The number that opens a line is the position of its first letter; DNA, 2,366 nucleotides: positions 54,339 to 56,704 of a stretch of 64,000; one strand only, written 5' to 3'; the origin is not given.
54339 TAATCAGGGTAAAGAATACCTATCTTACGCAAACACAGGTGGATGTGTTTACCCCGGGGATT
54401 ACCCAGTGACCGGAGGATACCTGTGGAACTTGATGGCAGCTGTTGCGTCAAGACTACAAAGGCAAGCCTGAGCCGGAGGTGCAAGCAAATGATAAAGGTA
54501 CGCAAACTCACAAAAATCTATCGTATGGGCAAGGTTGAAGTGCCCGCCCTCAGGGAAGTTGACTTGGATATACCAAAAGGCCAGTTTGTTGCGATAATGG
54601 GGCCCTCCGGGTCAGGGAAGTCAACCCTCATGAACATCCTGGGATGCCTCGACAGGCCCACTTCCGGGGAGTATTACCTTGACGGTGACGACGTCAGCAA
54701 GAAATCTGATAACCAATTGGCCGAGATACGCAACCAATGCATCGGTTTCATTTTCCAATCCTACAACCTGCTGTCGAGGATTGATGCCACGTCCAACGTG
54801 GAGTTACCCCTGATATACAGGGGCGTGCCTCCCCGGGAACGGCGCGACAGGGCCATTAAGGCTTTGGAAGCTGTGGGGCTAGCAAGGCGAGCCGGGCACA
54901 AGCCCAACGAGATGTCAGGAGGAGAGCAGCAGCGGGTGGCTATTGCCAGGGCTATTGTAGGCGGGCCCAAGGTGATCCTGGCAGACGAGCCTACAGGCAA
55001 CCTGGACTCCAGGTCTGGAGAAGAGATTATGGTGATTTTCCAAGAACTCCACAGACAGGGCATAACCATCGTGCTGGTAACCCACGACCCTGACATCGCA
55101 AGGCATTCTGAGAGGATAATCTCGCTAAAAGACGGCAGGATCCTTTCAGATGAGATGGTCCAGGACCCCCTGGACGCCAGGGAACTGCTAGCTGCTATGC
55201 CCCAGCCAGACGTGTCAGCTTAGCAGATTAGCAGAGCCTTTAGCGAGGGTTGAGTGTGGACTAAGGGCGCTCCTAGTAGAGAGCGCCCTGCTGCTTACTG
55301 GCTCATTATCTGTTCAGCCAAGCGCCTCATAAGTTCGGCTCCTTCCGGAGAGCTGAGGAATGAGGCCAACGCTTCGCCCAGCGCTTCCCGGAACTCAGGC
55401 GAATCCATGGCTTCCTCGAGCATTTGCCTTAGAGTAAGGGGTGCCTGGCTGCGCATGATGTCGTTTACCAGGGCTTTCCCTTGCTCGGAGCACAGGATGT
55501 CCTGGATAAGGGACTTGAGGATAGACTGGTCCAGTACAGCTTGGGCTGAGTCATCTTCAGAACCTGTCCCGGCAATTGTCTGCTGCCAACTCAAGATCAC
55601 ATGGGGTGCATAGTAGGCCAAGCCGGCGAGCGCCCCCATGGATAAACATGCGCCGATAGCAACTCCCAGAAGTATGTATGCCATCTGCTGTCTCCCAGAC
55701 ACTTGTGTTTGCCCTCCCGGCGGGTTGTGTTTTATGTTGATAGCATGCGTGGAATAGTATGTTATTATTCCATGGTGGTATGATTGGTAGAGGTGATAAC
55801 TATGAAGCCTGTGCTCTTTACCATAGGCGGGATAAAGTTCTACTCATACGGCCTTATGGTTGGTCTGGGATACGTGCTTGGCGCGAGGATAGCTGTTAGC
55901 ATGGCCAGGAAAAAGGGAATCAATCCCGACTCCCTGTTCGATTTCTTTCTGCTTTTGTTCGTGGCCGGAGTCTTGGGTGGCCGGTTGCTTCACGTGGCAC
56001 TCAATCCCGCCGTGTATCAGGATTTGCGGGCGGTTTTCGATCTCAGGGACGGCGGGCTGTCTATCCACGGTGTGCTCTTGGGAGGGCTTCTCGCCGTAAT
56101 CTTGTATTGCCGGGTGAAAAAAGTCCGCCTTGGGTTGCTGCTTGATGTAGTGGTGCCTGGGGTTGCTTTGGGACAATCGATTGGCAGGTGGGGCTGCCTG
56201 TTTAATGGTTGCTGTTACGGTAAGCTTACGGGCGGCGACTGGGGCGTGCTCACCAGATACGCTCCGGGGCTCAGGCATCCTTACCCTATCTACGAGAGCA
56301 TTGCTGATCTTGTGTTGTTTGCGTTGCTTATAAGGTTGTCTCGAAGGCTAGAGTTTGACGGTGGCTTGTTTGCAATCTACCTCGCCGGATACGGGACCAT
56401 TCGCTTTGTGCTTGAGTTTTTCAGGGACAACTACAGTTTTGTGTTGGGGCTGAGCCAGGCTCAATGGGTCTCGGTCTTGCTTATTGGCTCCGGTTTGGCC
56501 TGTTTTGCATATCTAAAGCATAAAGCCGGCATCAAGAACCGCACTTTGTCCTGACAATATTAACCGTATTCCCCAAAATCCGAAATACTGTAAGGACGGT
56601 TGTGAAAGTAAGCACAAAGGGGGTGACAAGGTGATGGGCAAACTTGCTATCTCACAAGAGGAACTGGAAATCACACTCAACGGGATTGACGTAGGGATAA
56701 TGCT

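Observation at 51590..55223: Large secreted PKD-domain protein with a probably inactive lipase-like domain, adjacent to a permease-less MacB-type ABC ATPase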

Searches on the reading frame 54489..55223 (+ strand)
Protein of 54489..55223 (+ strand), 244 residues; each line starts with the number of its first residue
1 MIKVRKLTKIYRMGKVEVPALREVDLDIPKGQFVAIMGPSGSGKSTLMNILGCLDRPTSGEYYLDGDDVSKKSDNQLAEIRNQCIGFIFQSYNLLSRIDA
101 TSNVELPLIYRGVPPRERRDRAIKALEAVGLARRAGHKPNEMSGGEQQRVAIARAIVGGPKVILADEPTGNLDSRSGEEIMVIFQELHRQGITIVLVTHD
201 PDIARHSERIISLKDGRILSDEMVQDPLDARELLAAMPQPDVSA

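Call 6: search_protein_families(library=pfam, proteins=[window:54489-55223:+], max_evalue=0.1)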
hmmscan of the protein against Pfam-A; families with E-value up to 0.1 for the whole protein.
window:54489-55223:+ (244 aa): 18 families
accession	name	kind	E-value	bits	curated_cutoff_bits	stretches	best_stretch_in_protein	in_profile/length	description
PF00005.33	ABC_tran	-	4.2e-33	115.3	25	1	21-169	1-136/137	ABC transporter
PF13304.12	AAA_21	-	2e-07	31.8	27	2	33-63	1-48/304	AAA domain, putative AbiEii toxin, Type IV TA system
PF02463.25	SMC_N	-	4.4e-05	23.4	40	0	30-49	23-42/220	RecF/RecN/SMC N terminal domain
PF13555.12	AAA_29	-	0.00038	20.6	27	1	26-48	17-39/61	P-loop containing region of AAA domain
PF03193.22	RsgA_GTPase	-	0.0017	18.7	30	1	30-51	105-126/174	RsgA GTPase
PF13401.12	AAA_22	-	0.0031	18.3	27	1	32-84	6-33/130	AAA domain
PF01583.26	APS_kinase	-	0.01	16.3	21.1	1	31-78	2-50/152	Adenylylsulphate kinase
PF13481.12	AAA_25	-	0.012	15.7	27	1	27-48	29-50/195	AAA domain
PF03215.21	Rad17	-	0.013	15.9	23.8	1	26-89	40-102/186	Rad17 P-loop domain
PF13476.12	AAA_23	-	0.014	16.4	27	1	23-51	12-39/201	AAA domain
PF20703.3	nSTAND1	-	0.016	15.3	27.1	1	30-49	32-51/379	Novel STAND NTPase 1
PF01926.29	MMR_HSR1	-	0.02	15.4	21.9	0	34-51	2-19/113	50S ribosome-binding GTPase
PF13521.12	AAA_28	-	0.028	15.1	27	1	34-62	2-31/164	AAA domain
PF13191.12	AAA_16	-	0.029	15.3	32.6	1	30-51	23-44/167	AAA ATPase domain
PF20720.3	nSTAND3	-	0.03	14.5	27.2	1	28-51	14-37/155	Novel STAND NTPase 3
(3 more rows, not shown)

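Call 7: search_protein_families(library=ncbifam, proteins=[window:54489-55223:+], max_evalue=0.1)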
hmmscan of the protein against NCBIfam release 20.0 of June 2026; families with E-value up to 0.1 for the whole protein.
window:54489-55223:+ (244 aa): 202 families (the best 25 are shown)
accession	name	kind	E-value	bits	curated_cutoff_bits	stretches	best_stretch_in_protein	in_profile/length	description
NF007826.0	PRK10535.1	equivalog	6.6e-81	272.5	966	1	3-226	6-229/648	macrolide ABC transporter ATP-binding protein/permease MacB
NF038007.1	ABC_ATP_DarD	equivalog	7.1e-72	241.4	375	1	1-218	1-218/218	darobactin export ABC transporter ATP-binding protein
TIGR02211.1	LolD_lipo_ex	equivalog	1.2e-68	230.9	307.75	1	1-218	1-219/221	lipoprotein-releasing ABC transporter ATP-binding protein LolD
NF008639.0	PRK11629.1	equivalog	4.1e-65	219.4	360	1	2-220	7-226/234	lipoprotein-releasing ABC transporter ATP-binding protein LolD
TIGR02673.1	FtsE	equivalog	7.4e-65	218.6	264.85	1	1-217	1-214/214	cell division ATP-binding protein FtsE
TIGR03608.1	L_ocin_972_ABC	subfamily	5.3e-61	205.7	254.85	1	19-213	12-206/206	putative bacteriocin export ABC transporter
NF007879.0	PRK10584.1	equivalog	8.9e-59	199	336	1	2-218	7-224/228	putative ABC transporter ATP-binding protein YbbA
TIGR02982.1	heterocyst_DevA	subfamily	2e-57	194.3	295.8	1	2-218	2-219/220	ABC exporter ATP-binding subunit, DevA family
TIGR02315.1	ABC_phnC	equivalog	4.6e-53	180.1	266.1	1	1-224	1-230/243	phosphonate ABC transporter ATP-binding protein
TIGR02314.1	ABC_MetN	equivalog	7e-50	170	499.7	1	1-226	1-227/343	methionine ABC transporter ATP-binding protein MetN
NF040933.2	ABC_arch_GlcV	equivalog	9.6e-50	169.4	450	1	2-219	3-221/357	glucose ABC transporter ATP-binding protein GlcV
NF007027.0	PRK09493.1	equivalog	4.8e-49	166.9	379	1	1-225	1-221/240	glutamine ABC transporter ATP-binding protein GlnQ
TIGR01186.1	proV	subfamily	1.9e-48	165.4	326.6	1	20-219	8-209/363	betaine/proline/choline family ABC transporter ATP-binding protein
TIGR04521.1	ECF_ATPase_2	equivalog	5.4e-48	163.5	330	1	2-235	1-240/279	energy-coupling factor transporter ATPase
TIGR00968.1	3a0106s01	subfamily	3.9e-45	154.2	342.75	1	17-220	12-211/237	sulfate ABC transporter ATP-binding protein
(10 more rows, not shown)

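Call 49: find_homologous_proteins(query=window:54489-55223:+, max_evalue=1e-60)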
Query window:54489-55223:+ (244 aa): 7934 proteins with E <= 1e-60 among 8000 candidates; the best 120 are listed.
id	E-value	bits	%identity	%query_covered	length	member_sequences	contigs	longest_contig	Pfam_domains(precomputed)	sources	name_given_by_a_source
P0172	2.2e-154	530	100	100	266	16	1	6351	PF00005.34,PF13304.13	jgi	-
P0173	2.5e-141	487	90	100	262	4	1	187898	PF00005.34,PF13304.13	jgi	jgi:putative ABC transport system ATP-binding protein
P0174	1.7e-137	474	88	100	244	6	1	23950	PF00005.34,PF02463.26,PF13304.13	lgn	-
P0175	7.4e-135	466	88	100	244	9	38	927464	PF00005.34,PF02463.26,PF13304.13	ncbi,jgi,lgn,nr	ncbi:MAG: ABC transporter ATP-binding protein [Bacillota bacterium]|jgi:putative ABC transport syste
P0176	2.2e-133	461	86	100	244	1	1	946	PF00005.34,PF02463.26,PF13304.13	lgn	-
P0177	4.7e-128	443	80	100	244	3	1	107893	PF00005.34,PF13304.13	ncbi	-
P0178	3.0e-127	441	82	100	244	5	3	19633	PF00005.34,PF13304.13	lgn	-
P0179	1.8e-126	438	81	100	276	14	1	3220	PF00005.34,PF02463.26,PF13304.13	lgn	-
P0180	2.0e-125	435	80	100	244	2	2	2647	PF00005.34,PF13304.13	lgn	-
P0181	9.8e-124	429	80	100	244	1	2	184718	PF00005.34,PF13304.13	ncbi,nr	ncbi:MAG TPA: ABC transporter ATP-binding protein [Firmicutes bacterium]|nr:ABC transporter ATP-bind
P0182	1.1e-123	429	80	100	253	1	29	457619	PF00005.34,PF13304.13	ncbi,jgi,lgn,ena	jgi:putative ABC transport system ATP-binding protein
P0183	4.1e-123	427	80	100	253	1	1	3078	PF00005.34,PF13304.13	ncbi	-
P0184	4.0e-121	421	77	100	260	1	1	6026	PF00005.34,PF02463.26,PF13304.13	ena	-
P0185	1.0e-120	419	76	100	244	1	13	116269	PF00005.34,PF02463.26,PF13304.13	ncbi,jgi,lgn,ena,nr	ncbi:MAG TPA: ABC transporter ATP-binding protein [Bacillota bacterium]|nr:ABC transporter ATP-bindi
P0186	1.2e-120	419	78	100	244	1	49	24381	PF00005.34,PF02463.26,PF13304.13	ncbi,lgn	-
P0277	1.2e-103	364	67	98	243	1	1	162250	PF00005.34,PF02463.26,PF13304.13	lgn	-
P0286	1.1e-97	344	67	98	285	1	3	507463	PF00005.34,PF02463.26,PF13304.13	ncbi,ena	-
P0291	2.0e-96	340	66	98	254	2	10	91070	PF00005.34,PF13304.13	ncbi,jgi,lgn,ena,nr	ncbi:MAG: putative transport system ATP-binding protein [Bacillota bacterium]|jgi:putative ABC trans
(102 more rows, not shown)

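Call 51: find_encoding_contigs(protein=P0277, flank=8000, max_places=1)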
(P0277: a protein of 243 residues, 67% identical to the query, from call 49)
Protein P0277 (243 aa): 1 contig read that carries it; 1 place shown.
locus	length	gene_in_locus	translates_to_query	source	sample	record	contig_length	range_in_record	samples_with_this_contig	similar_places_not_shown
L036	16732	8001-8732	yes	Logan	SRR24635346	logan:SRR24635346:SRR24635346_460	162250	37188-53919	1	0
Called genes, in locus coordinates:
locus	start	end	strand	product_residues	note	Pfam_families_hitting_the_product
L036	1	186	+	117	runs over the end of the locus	PF02575:YbaB_DNA_bd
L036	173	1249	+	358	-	-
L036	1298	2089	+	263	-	PF01522:Polysacc_deac_1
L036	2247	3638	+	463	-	PF10646:Germane, PF00395:SLH, PF10648:Gmad2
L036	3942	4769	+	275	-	-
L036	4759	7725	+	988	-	-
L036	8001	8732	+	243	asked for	PF02463:SMC_N (faint), PF00005:ABC_tran, PF13304:AAA_21 (faint)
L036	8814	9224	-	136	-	-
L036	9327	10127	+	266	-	PF01790:LGT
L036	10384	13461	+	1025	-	PF13185:GAF_2, PF01590:GAF, PF13185:GAF_2, PF13487:HD_5, PF01966:HD, PF01590:GAF, PF13185:GAF_2, PF13492:GAF_3, +5 more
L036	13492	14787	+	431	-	PF01743:PolyA_pol, PF12627:PolyA_pol_RNAbd, PF13735:tRNA_NucTran2_2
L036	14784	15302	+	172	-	PF07456:Hpre_diP_synt_I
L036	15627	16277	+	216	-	PF06971:Put_DNA-bind_N, PF02629:CoA_binding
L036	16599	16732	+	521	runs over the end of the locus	PF01039:Carboxyl_trans, PF03255:ACCA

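Call 52: find_encoding_contigs(protein=P0286, flank=8000, max_places=1)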
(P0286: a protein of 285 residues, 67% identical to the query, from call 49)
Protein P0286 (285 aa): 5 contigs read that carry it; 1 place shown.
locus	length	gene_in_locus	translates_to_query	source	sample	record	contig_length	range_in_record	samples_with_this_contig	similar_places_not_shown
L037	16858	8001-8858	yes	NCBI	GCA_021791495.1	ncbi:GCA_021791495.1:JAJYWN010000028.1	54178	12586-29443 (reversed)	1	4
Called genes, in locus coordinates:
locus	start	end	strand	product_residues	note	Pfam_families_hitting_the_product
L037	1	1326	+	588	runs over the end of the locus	PF02682:CT_C_D, PF02626:CT_A_B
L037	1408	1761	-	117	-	PF00269:SASP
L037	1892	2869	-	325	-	PF07454:SpoIIP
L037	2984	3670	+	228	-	-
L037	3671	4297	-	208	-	PF00571:CBS, PF01842:ACT, PF22190:TTHA0829-like_ACT (weak)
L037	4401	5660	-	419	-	PF01471:PG_binding_1, PF09374:PG_binding_3 (faint), PF03734:YkuD, PF01471:PG_binding_1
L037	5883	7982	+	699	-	PF25919:BSH_CusB (faint), PF00364:Biotin_lipoyl (faint), PF25917:BSH_RND (faint), PF25973:BSH_CzcB (faint), PF25984:BSH_YknX (faint), PF25997:BSH_YhbJ (faint), PF25990:Beta-barrel_YknX (weak), PF25967:RND-MFP_C, +2 more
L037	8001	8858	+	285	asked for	PF00005:ABC_tran, PF02463:SMC_N (faint), PF13304:AAA_21 (faint)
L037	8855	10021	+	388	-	PF12704:MacB_PCD, PF02687:FtsX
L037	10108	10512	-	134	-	PF10604:Polyketide_cyc2, PF08327:AHSA1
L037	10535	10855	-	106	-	PF12840:HTH_20, PF01022:HTH_5, PF12802:MarR_2 (faint)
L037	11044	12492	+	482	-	PF00919:UPF0004, PF04055:Radical_SAM, PF01938:TRAM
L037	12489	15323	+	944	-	PF01624:MutS_I, PF05188:MutS_II, PF05192:MutS_III, PF05190:MutS_IV, PF00488:MutS_V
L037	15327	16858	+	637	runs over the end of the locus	PF02518:HATPase_c, PF13589:HATPase_c_3, PF01119:DNA_mis_repair, PF08676:MutL_C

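Call 53: find_encoding_contigs(protein=P0291, flank=8000, max_places=1)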
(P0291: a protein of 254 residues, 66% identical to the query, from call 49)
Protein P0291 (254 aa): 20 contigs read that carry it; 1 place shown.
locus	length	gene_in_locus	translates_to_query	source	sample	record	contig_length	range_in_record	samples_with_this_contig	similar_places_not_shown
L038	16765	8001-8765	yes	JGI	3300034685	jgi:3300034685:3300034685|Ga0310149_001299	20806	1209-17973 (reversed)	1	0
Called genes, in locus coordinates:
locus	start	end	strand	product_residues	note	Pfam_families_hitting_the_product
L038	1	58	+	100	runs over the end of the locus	PF00376:MerR, PF12728:HTH_17 (weak), PF13411:MerR_1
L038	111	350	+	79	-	-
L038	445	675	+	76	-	-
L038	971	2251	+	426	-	PF02706:Wzz, PF13807:GNVR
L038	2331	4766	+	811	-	PF04932:Wzy_C, PF13424:TPR_12 (faint), PF13432:TPR_16 (faint)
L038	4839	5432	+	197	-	PF02572:CobA_CobO_BtuR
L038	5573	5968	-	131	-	PF01850:PIN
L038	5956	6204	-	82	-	PF02604:PhdYeFM_antitox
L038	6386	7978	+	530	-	PF25917:BSH_RND, PF25919:BSH_CusB, PF25973:BSH_CzcB, PF25984:BSH_YknX (weak), PF25917:BSH_RND, PF25973:BSH_CzcB, PF25975:CzcB_C, PF25989:YknX_C, +8 more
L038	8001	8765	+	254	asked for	PF00005:ABC_tran, PF13304:AAA_21 (weak)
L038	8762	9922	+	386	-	PF12704:MacB_PCD, PF02687:FtsX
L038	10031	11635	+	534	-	PF03023:MurJ, PF01554:MatE (weak)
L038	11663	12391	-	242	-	PF01936:NYN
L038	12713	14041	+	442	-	PF01546:Peptidase_M20, PF07687:M20_dimer (weak)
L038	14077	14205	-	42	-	-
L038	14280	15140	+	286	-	PF01418:HTH_6, PF01380:SIS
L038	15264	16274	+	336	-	PF02317:Octopine_DH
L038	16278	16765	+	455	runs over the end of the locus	PF03616:Glt_symporter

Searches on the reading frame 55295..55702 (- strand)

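Call 6: search_protein_families(library=pfam, proteins=[window:55295-55702:-], max_evalue=0.1)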
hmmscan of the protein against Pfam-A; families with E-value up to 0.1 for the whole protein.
window:55295-55702:- (135 aa): 4 families
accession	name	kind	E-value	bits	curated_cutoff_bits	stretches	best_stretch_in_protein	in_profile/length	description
PF17898.6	GerD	-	0.0032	17.9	29.5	0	92-119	73-100/114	Spore germination GerD central core domain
PF14891.12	Peptidase_M91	-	0.047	14.5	25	0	100-131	9-40/176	Effector protein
PF16859.10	TetR_C_11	-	0.051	14.4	32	0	81-111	20-51/113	Tetracyclin repressor-like, C-terminal domain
PF16550.10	RPN13_C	-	0.076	13.6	39.3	0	44-126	8-88/112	UCH-binding domain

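Call 7: search_protein_families(library=ncbifam, proteins=[window:55295-55702:-], max_evalue=0.1)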
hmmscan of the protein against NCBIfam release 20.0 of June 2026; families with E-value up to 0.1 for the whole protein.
window:55295-55702:- (135 aa): 1 family
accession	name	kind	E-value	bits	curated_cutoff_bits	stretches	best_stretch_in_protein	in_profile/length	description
NF040801.1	spore_GerD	equivalog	1.8e-05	24.4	100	1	39-86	7-54/174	spore germination lipoprotein GerD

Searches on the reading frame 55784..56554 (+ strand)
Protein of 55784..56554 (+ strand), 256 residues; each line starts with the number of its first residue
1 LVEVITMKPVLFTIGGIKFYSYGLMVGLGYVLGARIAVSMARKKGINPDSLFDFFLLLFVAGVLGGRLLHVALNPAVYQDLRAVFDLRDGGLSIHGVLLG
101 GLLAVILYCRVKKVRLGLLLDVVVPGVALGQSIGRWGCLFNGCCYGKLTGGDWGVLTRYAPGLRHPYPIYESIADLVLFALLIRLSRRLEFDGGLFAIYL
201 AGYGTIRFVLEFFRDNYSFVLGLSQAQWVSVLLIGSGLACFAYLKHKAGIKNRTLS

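Call 6: search_protein_families(library=pfam, proteins=[window:55784-56554:+], max_evalue=0.1)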
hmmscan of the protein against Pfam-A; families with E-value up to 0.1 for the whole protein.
window:55784-56554:+ (256 aa): 2 families
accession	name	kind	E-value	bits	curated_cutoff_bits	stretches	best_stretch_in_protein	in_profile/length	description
PF01790.23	LGT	-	2.8e-61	207.3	24.9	1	9-243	1-240/240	Prolipoprotein diacylglyceryl transferase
PF04290.18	DctQ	-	0.067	13.5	28.3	1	195-245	75-124/132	Tripartite ATP-independent periplasmic transporters, DctQ component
